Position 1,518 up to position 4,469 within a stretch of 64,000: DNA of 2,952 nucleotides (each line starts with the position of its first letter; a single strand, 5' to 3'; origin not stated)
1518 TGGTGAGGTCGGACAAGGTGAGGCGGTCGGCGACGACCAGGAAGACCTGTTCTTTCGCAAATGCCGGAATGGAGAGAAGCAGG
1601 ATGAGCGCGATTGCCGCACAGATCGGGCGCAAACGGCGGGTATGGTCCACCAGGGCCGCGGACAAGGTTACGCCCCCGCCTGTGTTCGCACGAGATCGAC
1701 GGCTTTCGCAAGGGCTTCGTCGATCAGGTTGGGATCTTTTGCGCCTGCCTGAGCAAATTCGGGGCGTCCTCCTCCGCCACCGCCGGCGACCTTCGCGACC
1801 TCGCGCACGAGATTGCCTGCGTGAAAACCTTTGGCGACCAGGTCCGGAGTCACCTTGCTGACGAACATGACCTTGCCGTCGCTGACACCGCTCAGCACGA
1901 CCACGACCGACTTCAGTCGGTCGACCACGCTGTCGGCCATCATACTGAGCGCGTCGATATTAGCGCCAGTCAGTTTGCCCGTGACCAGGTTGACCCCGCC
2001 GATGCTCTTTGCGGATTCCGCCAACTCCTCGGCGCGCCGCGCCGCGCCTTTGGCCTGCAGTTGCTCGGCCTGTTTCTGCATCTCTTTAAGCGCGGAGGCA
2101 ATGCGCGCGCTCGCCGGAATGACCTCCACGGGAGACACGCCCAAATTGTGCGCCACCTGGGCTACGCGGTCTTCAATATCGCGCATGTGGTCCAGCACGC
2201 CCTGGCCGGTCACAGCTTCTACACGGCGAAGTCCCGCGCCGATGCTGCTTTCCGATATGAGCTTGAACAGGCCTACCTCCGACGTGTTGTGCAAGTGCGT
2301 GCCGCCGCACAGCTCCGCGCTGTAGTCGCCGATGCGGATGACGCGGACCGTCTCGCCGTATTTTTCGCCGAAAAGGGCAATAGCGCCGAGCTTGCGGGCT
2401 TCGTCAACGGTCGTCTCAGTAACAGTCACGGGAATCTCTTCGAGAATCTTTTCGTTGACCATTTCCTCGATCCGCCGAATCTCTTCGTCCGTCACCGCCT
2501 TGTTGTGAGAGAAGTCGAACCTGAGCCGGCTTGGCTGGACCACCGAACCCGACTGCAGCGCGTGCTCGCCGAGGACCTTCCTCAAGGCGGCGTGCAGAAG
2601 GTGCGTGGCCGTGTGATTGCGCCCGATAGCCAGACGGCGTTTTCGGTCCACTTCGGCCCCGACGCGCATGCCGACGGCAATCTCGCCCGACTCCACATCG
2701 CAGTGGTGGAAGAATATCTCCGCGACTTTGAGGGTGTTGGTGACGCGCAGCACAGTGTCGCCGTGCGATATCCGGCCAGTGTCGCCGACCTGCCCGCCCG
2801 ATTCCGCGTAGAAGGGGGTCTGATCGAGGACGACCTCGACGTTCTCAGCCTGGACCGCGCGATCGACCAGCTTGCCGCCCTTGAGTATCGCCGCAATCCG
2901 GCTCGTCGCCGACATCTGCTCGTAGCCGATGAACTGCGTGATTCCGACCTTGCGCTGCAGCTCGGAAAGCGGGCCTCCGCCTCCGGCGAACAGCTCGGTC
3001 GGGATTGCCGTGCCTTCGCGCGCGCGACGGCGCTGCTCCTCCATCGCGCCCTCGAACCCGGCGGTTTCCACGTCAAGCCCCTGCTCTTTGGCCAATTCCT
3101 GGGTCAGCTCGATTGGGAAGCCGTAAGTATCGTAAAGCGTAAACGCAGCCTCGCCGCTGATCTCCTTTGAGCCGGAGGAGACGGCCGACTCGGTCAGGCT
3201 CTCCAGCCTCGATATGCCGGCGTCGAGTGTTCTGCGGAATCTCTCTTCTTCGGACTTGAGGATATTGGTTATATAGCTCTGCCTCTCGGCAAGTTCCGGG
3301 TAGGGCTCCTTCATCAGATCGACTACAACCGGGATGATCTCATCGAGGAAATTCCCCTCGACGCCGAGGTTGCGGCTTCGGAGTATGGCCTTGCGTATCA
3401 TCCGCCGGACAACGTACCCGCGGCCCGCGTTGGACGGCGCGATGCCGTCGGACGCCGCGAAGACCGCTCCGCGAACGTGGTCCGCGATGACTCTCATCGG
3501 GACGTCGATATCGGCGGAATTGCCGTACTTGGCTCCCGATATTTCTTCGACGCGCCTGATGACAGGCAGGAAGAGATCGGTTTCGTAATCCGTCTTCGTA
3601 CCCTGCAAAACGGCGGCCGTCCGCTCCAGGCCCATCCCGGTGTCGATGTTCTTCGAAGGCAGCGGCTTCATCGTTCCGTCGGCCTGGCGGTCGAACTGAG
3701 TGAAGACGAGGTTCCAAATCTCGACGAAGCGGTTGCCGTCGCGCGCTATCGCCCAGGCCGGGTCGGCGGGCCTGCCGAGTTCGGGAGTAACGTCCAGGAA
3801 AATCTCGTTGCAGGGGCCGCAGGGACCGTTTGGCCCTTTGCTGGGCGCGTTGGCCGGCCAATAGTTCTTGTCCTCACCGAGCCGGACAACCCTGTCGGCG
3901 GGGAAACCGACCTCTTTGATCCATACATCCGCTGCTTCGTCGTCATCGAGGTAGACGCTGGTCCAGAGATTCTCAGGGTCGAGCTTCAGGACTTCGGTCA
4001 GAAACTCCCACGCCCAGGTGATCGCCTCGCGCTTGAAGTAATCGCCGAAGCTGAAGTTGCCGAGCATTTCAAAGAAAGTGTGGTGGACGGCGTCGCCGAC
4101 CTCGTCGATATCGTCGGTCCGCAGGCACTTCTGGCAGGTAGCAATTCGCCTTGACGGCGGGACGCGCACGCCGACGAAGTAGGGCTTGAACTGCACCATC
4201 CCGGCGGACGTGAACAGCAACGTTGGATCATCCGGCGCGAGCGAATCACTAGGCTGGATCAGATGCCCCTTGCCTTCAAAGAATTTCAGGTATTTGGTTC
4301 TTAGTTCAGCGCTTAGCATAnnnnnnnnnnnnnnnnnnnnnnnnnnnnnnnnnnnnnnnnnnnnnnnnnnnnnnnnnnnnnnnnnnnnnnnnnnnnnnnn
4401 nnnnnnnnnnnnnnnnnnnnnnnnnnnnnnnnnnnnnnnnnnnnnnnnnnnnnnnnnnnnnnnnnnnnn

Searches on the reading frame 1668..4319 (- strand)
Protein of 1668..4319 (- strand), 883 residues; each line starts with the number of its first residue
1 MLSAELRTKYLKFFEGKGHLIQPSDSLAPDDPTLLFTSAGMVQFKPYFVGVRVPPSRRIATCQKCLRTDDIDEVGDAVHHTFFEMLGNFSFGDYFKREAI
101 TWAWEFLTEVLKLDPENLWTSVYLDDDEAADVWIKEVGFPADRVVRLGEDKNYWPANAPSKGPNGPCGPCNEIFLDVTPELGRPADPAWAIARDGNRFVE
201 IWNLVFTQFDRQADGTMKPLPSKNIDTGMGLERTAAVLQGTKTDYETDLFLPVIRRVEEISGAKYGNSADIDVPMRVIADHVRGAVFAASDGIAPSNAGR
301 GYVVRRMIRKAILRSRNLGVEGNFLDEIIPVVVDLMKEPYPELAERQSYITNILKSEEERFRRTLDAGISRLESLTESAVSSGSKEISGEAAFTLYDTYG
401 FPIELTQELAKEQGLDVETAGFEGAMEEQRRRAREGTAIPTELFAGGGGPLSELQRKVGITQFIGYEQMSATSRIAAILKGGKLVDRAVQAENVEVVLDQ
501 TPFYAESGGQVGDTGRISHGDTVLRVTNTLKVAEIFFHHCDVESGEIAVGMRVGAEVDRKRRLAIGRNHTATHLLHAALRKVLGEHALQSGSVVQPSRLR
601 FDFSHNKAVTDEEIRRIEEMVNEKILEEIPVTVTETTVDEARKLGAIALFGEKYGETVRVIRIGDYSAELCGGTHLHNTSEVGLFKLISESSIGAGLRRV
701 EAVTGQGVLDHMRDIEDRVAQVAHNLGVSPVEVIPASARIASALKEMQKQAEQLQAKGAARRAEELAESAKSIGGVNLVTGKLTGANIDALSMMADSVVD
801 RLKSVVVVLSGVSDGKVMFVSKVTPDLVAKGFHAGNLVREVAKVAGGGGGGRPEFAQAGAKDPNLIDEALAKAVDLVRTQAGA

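Call 18: search_protein_families(library=pfam, proteins=[window:1668-4319:-], max_evalue=0.0001)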
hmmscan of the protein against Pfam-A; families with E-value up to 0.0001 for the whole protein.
window:1668-4319:- (883 aa): 3 families
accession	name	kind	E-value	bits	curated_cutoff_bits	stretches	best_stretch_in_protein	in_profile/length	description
PF01411.24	tRNA-synt_2c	-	1.7e-196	654.5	30.3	1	5-561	1-552/552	tRNA synthetases class II (A)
PF07973.19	tRNA_SAD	-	2.3e-19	69.5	24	1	658-701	1-44/44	Threonyl and Alanyl tRNA synthetase second additional domain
PF02272.25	DHHA1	-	1.6e-16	61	25.9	1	777-877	3-100/102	DHHA1 domain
